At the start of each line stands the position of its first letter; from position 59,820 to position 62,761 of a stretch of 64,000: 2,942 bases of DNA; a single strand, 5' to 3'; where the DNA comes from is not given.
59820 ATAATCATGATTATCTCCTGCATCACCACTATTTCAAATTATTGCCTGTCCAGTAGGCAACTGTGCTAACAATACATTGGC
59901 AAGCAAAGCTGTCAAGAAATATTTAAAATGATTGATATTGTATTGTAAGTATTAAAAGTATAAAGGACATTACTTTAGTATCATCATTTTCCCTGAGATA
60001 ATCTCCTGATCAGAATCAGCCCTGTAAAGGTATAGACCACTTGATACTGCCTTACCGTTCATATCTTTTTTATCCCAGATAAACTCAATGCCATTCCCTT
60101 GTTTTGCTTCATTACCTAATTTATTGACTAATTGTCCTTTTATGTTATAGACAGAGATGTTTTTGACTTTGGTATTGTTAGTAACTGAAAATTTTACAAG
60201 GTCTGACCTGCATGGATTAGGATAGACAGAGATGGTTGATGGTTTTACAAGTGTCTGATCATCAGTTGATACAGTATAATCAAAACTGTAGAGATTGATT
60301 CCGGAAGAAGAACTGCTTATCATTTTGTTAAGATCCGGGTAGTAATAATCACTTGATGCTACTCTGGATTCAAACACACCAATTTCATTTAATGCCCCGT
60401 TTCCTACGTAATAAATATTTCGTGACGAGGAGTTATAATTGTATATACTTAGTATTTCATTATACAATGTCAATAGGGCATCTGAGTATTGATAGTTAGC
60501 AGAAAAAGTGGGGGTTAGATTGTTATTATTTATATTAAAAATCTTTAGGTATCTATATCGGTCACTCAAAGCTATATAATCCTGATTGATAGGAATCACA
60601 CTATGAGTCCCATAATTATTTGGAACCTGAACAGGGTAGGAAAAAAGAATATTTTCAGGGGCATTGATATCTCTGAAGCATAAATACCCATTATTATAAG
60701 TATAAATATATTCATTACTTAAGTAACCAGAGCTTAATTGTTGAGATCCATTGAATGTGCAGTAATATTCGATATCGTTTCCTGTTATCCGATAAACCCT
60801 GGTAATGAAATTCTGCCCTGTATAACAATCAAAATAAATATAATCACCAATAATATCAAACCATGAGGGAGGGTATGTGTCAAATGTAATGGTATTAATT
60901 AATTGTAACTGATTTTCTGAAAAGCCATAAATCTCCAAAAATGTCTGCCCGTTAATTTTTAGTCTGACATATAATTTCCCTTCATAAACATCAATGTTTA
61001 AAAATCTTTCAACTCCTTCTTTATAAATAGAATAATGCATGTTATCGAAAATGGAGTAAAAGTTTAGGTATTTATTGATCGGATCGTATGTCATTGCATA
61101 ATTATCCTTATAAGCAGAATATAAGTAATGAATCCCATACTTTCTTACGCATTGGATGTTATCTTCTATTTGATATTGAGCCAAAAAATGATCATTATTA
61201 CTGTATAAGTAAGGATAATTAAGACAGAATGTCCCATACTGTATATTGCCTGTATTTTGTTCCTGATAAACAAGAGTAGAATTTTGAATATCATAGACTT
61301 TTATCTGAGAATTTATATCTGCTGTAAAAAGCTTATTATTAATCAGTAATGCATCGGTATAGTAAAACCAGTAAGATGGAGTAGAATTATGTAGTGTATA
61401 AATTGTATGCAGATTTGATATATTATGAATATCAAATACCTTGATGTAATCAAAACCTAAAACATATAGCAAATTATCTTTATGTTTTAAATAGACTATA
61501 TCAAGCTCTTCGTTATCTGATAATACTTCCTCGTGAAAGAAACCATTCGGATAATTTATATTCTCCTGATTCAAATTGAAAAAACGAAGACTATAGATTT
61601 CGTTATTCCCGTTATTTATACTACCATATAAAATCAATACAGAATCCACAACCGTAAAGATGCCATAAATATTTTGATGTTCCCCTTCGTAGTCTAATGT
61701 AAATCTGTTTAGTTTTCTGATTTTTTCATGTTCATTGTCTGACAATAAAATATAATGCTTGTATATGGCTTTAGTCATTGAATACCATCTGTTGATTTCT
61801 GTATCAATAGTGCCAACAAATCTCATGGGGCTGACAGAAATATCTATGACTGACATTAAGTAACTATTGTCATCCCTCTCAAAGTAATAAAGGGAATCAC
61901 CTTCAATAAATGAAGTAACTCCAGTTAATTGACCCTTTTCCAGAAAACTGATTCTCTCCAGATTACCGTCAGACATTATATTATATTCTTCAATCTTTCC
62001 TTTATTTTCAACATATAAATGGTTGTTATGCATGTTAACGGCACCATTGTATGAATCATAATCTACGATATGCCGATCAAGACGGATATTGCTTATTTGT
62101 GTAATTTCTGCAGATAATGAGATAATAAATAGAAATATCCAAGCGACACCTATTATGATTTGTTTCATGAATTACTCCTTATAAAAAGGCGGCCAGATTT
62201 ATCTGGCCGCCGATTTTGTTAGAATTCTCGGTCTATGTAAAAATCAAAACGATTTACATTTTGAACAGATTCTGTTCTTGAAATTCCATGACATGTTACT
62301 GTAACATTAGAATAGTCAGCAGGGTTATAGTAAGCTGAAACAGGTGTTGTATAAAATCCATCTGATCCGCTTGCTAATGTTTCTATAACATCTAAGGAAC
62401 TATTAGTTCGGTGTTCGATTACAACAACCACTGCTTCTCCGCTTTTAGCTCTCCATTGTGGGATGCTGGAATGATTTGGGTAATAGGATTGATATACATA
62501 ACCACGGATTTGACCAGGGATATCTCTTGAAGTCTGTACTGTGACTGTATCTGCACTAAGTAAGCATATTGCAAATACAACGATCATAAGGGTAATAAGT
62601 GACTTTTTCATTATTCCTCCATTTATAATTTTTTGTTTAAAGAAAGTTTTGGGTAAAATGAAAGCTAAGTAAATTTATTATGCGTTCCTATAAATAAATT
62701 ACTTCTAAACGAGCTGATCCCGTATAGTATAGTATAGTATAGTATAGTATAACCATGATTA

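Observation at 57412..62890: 2545-bp tandem cassette duplication with mosaic near-identity confined to the 3' ends (gene-conversion signature)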

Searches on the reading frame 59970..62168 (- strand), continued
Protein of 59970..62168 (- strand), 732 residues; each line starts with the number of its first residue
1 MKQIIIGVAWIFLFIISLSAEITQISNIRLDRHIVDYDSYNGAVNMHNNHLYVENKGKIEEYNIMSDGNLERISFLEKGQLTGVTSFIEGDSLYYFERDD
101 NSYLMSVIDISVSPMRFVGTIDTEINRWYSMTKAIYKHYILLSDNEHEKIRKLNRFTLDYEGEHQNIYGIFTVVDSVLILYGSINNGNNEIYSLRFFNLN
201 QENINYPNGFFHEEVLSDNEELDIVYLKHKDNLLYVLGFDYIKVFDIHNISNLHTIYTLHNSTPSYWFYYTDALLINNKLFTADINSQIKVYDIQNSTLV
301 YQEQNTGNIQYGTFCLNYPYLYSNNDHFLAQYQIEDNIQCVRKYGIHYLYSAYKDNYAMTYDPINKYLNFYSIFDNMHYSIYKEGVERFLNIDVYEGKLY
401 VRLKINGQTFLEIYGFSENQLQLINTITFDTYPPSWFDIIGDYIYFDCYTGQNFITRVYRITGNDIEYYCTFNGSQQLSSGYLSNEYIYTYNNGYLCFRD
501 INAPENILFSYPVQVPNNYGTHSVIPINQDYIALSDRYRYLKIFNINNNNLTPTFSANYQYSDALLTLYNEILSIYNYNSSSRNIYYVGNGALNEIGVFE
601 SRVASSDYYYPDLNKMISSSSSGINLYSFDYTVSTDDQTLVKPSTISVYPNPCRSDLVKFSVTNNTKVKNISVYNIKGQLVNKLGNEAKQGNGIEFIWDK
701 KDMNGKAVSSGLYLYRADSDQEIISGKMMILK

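Call 45: search_protein_families(library=pfam, proteins=[P0009, P0010, P0011, P0012, P0026, P0047, P0062, P0094, P0119, P0142], max_evalue=0.01)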
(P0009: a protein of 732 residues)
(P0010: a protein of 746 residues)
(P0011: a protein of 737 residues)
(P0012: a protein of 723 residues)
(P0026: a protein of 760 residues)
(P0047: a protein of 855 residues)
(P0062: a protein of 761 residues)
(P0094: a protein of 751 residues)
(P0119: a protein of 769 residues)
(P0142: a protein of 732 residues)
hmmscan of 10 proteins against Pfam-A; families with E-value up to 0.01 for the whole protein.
P0009 (732 aa): 2 families
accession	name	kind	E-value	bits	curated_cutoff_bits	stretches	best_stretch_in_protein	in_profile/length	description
PF18962.6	Por_Secre_tail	-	3.2e-07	31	27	1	648-730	1-75/75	Secretion system C-terminal sorting domain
PF13860.13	FlgD_ig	-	1.4e-05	25.4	27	1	662-716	18-72/79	FlgD Ig-like domain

P0010 (746 aa): 2 families
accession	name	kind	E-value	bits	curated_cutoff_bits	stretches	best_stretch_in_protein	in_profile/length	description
PF13860.13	FlgD_ig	-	2.3e-07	31.2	27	1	680-732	22-74/79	FlgD Ig-like domain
PF18962.6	Por_Secre_tail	-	0.00035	21.3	27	1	663-742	2-73/75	Secretion system C-terminal sorting domain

P0011 (737 aa): 3 families
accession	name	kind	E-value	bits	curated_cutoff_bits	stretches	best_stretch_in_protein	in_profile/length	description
PF18962.6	Por_Secre_tail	-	8.5e-10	39.2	27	1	653-735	1-75/75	Secretion system C-terminal sorting domain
PF13860.13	FlgD_ig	-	1.6e-07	31.6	27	1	661-724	12-75/79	FlgD Ig-like domain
PF13585.12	CHU_C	-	0.00018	22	27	1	670-725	25-73/86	CHU_C Type IX secretion signal domain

P0012 (723 aa): 5 families
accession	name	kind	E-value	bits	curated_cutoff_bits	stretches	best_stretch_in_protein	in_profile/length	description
PF18962.6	Por_Secre_tail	-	1.1e-11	45.3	27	1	643-719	1-73/75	Secretion system C-terminal sorting domain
PF13585.12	CHU_C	-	2.6e-06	27.9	27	1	646-712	10-74/86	CHU_C Type IX secretion signal domain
PF03478.24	Beta-prop_KIB1-4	-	7.5e-05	22.8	27.4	0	268-313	112-153/242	KIB1-4 beta-propeller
PF13860.13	FlgD_ig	-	0.00031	21.1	27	1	653-712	12-77/79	FlgD Ig-like domain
PF04096.20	Nucleoporin2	-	0.0073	16.9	28.4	0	618-699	42-126/148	Nup98-96 autopeptidase S59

P0026 (760 aa): 4 families
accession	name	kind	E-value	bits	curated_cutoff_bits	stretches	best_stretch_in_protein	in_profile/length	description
PF13860.13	FlgD_ig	-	4.2e-09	36.7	27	1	697-747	25-75/79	FlgD Ig-like domain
PF18962.6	Por_Secre_tail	-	2.4e-07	31.4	27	1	677-756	2-73/75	Secretion system C-terminal sorting domain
PF13585.12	CHU_C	-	0.00032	21.2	27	1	697-748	29-74/86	CHU_C Type IX secretion signal domain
PF04234.18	CopC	-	0.0092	17.4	23.3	0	709-742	58-90/92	CopC domain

P0047 (855 aa): 3 families
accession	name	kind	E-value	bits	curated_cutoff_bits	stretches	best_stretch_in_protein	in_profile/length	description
PF13860.13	FlgD_ig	-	3.3e-11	43.4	27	1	784-843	18-78/79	FlgD Ig-like domain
PF18962.6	Por_Secre_tail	-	7.5e-07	29.8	27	1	770-846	2-70/75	Secretion system C-terminal sorting domain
PF13585.12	CHU_C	-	6.7e-05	23.4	27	1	786-843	25-75/86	CHU_C Type IX secretion signal domain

P0062 (761 aa): 2 families
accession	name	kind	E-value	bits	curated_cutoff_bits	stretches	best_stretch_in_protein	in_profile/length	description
PF13860.13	FlgD_ig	-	1.2e-07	32.1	27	1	693-745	20-72/79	FlgD Ig-like domain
PF18962.6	Por_Secre_tail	-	4.7e-05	24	27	1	678-757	2-73/75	Secretion system C-terminal sorting domain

P0094 (751 aa): 4 families
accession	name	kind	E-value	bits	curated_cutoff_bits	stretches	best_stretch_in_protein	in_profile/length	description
PF13860.13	FlgD_ig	-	6.3e-10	39.3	27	1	673-736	8-74/79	FlgD Ig-like domain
PF08309.17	LVIVD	-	8.2e-10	38.3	20.2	1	273-305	9-41/42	LVIVD repeat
PF18962.6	Por_Secre_tail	-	1.5e-07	32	27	1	667-747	2-73/75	Secretion system C-terminal sorting domain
PF13585.12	CHU_C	-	8.6e-05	23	27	1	682-743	24-79/86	CHU_C Type IX secretion signal domain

P0119 (769 aa): 3 families
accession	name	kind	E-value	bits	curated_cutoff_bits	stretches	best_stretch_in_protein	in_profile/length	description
PF13860.13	FlgD_ig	-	3.2e-08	33.9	27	1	703-755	23-75/79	FlgD Ig-like domain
PF18962.6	Por_Secre_tail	-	3.6e-06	27.6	27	1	685-766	2-74/75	Secretion system C-terminal sorting domain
PF13585.12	CHU_C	-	0.00086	19.8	27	1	699-760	23-77/86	CHU_C Type IX secretion signal domain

P0142 (732 aa): 3 families
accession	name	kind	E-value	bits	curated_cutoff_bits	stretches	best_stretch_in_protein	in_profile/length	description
PF13860.13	FlgD_ig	-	1.8e-10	41.1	27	1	655-717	9-74/79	FlgD Ig-like domain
PF18962.6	Por_Secre_tail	-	4e-07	30.7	27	1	648-727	2-72/75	Secretion system C-terminal sorting domain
PF13585.12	CHU_C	-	7.8e-05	23.2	27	1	662-721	23-76/86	CHU_C Type IX secretion signal domain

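Call 57: find_homologous_proteins(query=A2, max_evalue=1e-30)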
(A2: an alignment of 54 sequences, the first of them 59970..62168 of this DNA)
Query A2 (54 sequences) (732 aa, profile of the alignment): 10 proteins with E <= 1e-30 among 7490 candidates.
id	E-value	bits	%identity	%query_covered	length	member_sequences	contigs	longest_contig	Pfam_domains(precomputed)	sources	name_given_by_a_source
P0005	4.5e-224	764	28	98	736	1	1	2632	PF18962.8,PF13860.13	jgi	-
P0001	1.8e-209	716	94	100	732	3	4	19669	PF18962.8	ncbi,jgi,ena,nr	ncbi:MAG TPA: T9SS type A sorting domain-containing protein [Candidatus Cloacimonadota bacterium]|nr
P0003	7.6e-183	628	37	100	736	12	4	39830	PF18962.8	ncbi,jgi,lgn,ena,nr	ncbi:MAG TPA: T9SS type A sorting domain-containing protein [Candidatus Cloacimonadota bacterium]|nr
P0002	1.0e-173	598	87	93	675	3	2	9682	-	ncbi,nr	ncbi:MAG: hypothetical protein RBS16_10115, partial [Candidatus Cloacimonadales bacterium]|nr:hypoth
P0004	7.8e-167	575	36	100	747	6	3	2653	PF18962.8,PF13860.13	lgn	-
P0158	4.0e-41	160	26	35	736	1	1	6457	PF13860.13,PF08309.18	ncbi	-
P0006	3.4e-39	153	36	14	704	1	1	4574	PF18962.8,PF07581.18,PF13860.13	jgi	-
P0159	1.3e-34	138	30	14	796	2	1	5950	PF13229.13,PF07602.18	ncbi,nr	ncbi:MAG: DUF1565 domain-containing protein [Candidatus Cloacimonadaceae bacterium]|nr:DUF1565 domai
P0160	1.9e-31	128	31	12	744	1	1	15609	PF18962.8,PF13860.13,PF08309.18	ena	-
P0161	2.5e-31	127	29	9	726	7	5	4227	PF22494.4,PF09826.16,PF08309.18,PF21544.4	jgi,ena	-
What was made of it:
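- On LVIVD repeat beta-propeller (PF08309): Only distant relatives match (calls 45, 57).
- Closest known: LVIVD-repeat beta-propeller proteins. Same: Distant family members (P0094, P0158, P0160) match PF08309 (calls 45, 57).
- Tried and rejected: The word-indexed protein search with a 54-sequence profile added few members (call 57).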

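Call 59: find_encoding_contigs(protein=P0009, flank=6000, max_places=4)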
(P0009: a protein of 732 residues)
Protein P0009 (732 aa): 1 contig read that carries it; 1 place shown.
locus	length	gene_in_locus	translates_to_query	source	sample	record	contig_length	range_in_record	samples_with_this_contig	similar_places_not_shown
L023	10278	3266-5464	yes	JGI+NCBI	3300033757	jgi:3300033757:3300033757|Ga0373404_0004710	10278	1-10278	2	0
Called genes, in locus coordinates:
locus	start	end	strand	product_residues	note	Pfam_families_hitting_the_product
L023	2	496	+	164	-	?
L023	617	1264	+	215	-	-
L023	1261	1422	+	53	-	PF13144:ChapFlgA (weak)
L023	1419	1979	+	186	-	PF02107:FlgH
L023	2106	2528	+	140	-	PF01894:YjbQ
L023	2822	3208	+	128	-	-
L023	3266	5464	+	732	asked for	PF13860:FlgD_ig (faint), PF18962:Por_Secre_tail (weak)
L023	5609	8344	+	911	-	PF18962:Por_Secre_tail, PF13860:FlgD_ig (weak)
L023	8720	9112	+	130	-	PF02675:AdoMet_dc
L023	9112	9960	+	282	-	PF17284:Spermine_synt_N, PF01564:Spermine_synth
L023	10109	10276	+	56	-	?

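Call 69: search_protein_families(library=pfam, proteins=[L007:10221-10574:+, L023:2822-3208:+, L013:7215-7607:+], max_evalue=10)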
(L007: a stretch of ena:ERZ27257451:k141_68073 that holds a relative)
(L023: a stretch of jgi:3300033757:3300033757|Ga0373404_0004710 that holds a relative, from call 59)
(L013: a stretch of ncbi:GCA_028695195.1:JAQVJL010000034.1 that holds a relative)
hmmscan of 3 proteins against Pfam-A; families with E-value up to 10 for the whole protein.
L007:10221-10574:+ (117 aa): 0 families

L023:2822-3208:+ (128 aa): 4 families
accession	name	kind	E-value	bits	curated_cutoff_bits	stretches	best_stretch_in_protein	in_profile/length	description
PF13620.12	CarboxypepD_reg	-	0.00044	21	32.3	1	51-121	12-78/82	Carboxypeptidase regulatory-like domain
PF13860.13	FlgD_ig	-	0.05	14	27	1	43-83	7-50/79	FlgD Ig-like domain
PF01273.31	LBP_BPI_CETP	-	0.067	13.3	28.8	1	79-122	93-136/168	LBP / BPI / CETP family, N-terminal domain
PF17210.9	SdrD_B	-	0.086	13.5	29.7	1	57-90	26-57/112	SdrD B-like domain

L013:7215-7607:+ (130 aa): 1 family
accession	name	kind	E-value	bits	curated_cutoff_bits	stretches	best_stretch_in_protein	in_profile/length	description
PF01681.22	C6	-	0.066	14.1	27.9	1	79-119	12-50/89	C6 domain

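Call 70: search_solved_structures(query=A2, max_evalue=0.01)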
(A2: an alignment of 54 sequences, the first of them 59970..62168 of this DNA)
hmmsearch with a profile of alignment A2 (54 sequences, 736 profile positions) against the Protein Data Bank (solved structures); distinct sequences matched with E-value up to 0.01: 10.
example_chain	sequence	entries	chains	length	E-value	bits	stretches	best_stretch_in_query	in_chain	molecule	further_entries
6g6m_A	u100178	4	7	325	3.8e-08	35.6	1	162-485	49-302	Tako8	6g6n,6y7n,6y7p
6y7o_A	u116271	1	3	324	5.8e-08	34.9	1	221-464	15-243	Tako8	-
6za2_A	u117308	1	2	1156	2.3e-05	26.3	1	641-724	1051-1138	Por secretion system protein porU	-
6emk_B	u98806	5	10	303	0.00012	24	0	249-428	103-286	Target of rapamycin complex subunit LST8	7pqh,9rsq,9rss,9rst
3osv_A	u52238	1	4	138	0.003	19.4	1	669-718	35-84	Flagellar basal-body rod modification protein FlgD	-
8afq_A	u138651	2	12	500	0.0031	19.3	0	207-275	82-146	Autophagy-related protein 18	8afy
6kyb_A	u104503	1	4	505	0.004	18.9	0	212-275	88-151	Autophagy-related protein 18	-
8afx_A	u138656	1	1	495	0.0041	18.9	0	212-276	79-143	Autophagy-related protein 18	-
8afw_A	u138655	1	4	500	0.0041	18.9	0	212-275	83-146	Autophagy-related protein 18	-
9t0c_B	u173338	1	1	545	0.005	18.6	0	212-275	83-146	Autophagy-related protein 18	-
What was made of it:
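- On T9SS type A cargo protein: The family profile also matches the PorU C-terminal domain, 6za2 (call 70).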

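Call 81: search_protein_families(library=ncbifam, proteins=[L001:3479-4393:-], max_evalue=0.00001)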
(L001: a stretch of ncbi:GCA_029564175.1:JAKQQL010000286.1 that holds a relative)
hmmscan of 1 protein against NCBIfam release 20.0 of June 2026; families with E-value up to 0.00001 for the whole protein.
L001:3479-4393:- (304 aa): 12 families
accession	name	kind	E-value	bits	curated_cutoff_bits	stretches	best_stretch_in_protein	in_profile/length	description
TIGR02225.1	recomb_XerD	equivalog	1.6e-97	326.3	329.6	1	13-295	2-288/290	site-specific tyrosine recombinase XerD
NF001399.0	PRK00283.1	subfamily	1.9e-94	316.3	279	1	5-297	3-299/300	tyrosine recombinase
TIGR02224.1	recomb_XerC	equivalog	1e-84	284.4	335.15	1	13-298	2-294/295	tyrosine recombinase XerC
NF040815.2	recomb_XerA_Arch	equivalog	5.2e-65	219.6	220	1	12-289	1-262/263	site-specific tyrosine recombinase/integron integrase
NF002331.0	PRK01287.1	subfamily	2.7e-58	197.7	371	1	16-300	34-331/365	site-specific tyrosine recombinase XerC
TIGR02249.1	integrase_gron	subfamily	6.4e-45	153.8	265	2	215-281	234-300/315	integron integrase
NF003462.0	PRK05084.1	equivalog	1.7e-32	112.6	267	1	134-283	196-346/360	tyrosine recombinase XerS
NF011946.0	PRK15417.1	equivalog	1.8e-28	99.7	435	2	216-281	250-315/337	integron integrase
NF007371.0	PRK09871.1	subfamily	3.4e-21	75.7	222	1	130-281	23-174/198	tyrosine-type DNA invertase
NF007370.0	PRK09870.1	subfamily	3.1e-17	62.8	221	1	112-280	12-178/200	tyrosine-type DNA invertase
NF002685.0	PRK02436.1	equivalog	1.9e-13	50.9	178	1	14-278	5-243/245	site-specific tyrosine recombinase XerD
NF040693.1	recomb_GmtY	equivalog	6.6e-09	35.5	340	1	215-288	362-439/441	gamma-mobile-trio recombinase GmtY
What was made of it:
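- On Site-specific (tyrosine recombinase) cassette system: The intact neighbour in L001 looks like housekeeping XerD (call 81).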

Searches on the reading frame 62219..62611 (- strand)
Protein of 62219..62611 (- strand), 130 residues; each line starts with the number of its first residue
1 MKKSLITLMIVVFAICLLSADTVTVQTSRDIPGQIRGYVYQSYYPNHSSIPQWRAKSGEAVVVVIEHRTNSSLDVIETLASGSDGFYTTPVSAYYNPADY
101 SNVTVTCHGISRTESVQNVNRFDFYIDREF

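Call 5: search_protein_families(library=pfam, proteins=[window:62219-62611:-], max_evalue=1)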
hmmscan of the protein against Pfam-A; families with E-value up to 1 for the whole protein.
window:62219-62611:- (130 aa): 0 families

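Call 6: search_protein_families(library=ncbifam, proteins=[window:62219-62611:-], max_evalue=1)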
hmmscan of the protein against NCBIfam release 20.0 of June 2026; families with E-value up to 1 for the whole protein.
window:62219-62611:- (130 aa): 2 families
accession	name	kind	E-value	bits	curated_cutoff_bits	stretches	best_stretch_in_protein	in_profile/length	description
NF047525.1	LIMLP_04285_fam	equivalog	0.1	12.7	100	1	2-31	3-32/136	LIMLP_04285 family protein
NF007849.0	PRK10558.1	equivalog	0.11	11.8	393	1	24-90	109-177/256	2-dehydro-3-deoxyglucarate aldolase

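Call 68: predict_structure(protein=window:62219-62611:-)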
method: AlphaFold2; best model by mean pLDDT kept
length: 130 residues; sequences in the alignment: 1
mean_pLDDT: 46.6   pTM: 0.39
mean pLDDT of the five models: 46.6, 39.7, 37.7, 34.9, 33.5
residues with pLDDT >= 90: 0; 70-90: 0; 50-70: 50; < 50: 80
segments of 3 or more residues with pLDDT < 50: 1-3, 11-33, 41-46, 54-61, 66-94, 127-130
pLDDT, mean of each block of 10 residues (from residue 1): 50 40 33 49 46 46 48 43 39 50 55 57 51
secondary structure, 60 per line:
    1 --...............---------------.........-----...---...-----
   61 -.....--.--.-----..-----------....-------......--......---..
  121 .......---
elements in order: H3-17 E33-41 E47-49 E53-55 E62-66 E91-94 E102-107 E110-115 E119-127
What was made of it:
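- Tried and rejected: The single-sequence AF2 model was unusable (pLDDT 46.6, call 68).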

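Call 69: search_protein_families(library=pfam, proteins=[window:62219-62611:-], max_evalue=10)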
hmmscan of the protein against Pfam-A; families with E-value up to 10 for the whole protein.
window:62219-62611:- (130 aa): 0 families
